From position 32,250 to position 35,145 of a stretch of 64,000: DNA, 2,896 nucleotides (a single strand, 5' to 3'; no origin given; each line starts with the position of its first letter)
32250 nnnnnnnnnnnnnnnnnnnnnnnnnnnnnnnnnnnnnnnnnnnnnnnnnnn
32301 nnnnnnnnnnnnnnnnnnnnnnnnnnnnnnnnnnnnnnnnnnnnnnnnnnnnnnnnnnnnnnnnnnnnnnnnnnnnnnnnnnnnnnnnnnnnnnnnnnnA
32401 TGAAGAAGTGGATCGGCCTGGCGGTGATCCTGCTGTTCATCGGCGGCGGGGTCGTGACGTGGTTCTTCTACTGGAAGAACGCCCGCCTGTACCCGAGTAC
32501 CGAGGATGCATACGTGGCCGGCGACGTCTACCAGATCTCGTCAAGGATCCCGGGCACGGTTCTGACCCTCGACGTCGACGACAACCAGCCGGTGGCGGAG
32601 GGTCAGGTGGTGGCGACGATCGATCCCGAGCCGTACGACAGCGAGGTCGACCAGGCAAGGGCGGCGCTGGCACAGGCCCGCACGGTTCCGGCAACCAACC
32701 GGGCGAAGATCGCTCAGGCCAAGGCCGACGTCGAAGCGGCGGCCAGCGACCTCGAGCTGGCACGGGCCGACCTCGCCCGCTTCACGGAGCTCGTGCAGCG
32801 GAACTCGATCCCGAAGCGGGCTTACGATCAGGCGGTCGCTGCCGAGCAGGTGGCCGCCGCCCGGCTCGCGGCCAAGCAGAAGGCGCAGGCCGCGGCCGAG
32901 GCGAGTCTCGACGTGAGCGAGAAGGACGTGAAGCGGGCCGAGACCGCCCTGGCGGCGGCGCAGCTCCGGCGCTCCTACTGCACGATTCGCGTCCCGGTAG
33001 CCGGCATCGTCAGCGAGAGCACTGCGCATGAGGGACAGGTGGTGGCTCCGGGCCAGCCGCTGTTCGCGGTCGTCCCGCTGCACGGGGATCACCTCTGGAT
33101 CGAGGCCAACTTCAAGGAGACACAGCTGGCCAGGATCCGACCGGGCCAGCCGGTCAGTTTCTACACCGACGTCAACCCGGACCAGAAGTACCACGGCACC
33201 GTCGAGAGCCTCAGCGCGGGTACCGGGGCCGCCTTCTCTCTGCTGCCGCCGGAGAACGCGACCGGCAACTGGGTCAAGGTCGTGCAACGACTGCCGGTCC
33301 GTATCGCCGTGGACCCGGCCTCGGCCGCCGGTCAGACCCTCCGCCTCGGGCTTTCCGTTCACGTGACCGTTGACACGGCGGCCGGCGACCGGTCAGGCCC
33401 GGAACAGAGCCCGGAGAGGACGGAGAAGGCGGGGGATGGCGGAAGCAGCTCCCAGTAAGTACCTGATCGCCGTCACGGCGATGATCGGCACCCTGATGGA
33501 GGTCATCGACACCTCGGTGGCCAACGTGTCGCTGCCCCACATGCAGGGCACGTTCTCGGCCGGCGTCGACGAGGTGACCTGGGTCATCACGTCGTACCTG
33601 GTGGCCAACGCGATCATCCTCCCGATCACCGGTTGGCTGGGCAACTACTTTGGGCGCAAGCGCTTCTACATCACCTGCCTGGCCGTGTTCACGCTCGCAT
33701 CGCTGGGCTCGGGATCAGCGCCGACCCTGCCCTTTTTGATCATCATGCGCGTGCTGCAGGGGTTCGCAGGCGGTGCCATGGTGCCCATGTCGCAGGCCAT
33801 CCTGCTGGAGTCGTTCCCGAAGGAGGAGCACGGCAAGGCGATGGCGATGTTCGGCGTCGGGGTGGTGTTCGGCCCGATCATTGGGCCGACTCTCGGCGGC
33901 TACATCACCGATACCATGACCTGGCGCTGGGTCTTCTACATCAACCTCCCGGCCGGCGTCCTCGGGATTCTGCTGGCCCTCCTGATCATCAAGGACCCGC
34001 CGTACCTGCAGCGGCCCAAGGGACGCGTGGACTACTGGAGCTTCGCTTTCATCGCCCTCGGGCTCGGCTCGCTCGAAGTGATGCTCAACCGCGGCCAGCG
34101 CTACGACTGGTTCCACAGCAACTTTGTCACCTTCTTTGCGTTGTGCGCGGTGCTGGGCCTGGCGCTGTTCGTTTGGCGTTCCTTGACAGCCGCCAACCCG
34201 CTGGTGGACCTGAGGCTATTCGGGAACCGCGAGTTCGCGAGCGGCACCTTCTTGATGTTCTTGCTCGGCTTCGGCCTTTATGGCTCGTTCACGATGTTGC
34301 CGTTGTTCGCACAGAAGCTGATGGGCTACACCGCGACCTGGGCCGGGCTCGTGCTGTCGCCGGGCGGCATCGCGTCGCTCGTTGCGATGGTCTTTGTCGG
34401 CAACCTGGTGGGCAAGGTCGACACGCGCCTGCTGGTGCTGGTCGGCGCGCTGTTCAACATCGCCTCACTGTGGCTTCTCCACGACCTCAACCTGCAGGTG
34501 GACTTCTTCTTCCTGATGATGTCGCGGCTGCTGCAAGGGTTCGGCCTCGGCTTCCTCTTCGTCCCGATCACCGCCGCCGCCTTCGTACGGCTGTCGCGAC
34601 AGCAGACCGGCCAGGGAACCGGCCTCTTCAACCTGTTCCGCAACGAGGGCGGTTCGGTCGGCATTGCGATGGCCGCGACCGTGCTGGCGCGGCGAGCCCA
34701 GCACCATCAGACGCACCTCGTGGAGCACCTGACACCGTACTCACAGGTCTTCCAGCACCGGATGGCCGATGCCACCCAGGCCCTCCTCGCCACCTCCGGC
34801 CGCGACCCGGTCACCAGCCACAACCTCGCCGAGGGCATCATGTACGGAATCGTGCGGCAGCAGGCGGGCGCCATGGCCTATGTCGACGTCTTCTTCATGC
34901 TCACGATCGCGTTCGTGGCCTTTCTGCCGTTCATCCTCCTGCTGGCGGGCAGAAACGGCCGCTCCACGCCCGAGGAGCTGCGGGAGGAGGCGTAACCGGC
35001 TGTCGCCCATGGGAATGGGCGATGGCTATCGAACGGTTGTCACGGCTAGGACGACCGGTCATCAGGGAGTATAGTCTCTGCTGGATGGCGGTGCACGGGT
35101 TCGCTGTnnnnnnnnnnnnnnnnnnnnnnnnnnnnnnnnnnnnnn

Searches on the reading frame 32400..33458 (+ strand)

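Call 48: search_protein_families(library=pfam, proteins=[window:32400-33458:+], max_evalue=0.00001)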
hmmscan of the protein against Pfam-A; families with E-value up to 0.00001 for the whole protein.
window:32400-33458:+ (352 aa): 4 families
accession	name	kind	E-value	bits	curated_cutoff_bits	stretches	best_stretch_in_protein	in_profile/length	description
PF13437.12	HlyD_3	-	4.8e-20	72.7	22.2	1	195-307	1-96/106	HlyD family secretion protein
PF16576.10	HlyD_D23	-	1e-19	71.1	30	1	42-271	18-184/214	Barrel-sandwich domain of CusB or HlyD membrane-fusion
PF00529.27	CusB_dom_1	-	3.9e-14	53.1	26.5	1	14-326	2-89/89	Cation efflux system protein CusB domain 1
PF13533.13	Biotin_lipoyl_2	-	5.6e-11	42.4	29.8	1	45-75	2-32/32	Biotin-lipoyl like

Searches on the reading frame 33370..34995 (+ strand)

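Call 48: search_protein_families(library=pfam, proteins=[window:33370-34995:+], max_evalue=0.00001)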
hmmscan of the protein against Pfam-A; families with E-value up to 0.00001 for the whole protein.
window:33370-34995:+ (541 aa): 2 families
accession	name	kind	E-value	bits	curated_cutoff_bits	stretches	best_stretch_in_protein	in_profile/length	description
PF07690.21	MFS_1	-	8.6e-60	202.9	33.4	1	38-431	2-346/347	Major Facilitator Superfamily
PF00083.30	Sugar_tr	-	9.6e-15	54.8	22.3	1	37-213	17-198/452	Sugar (and other) transporter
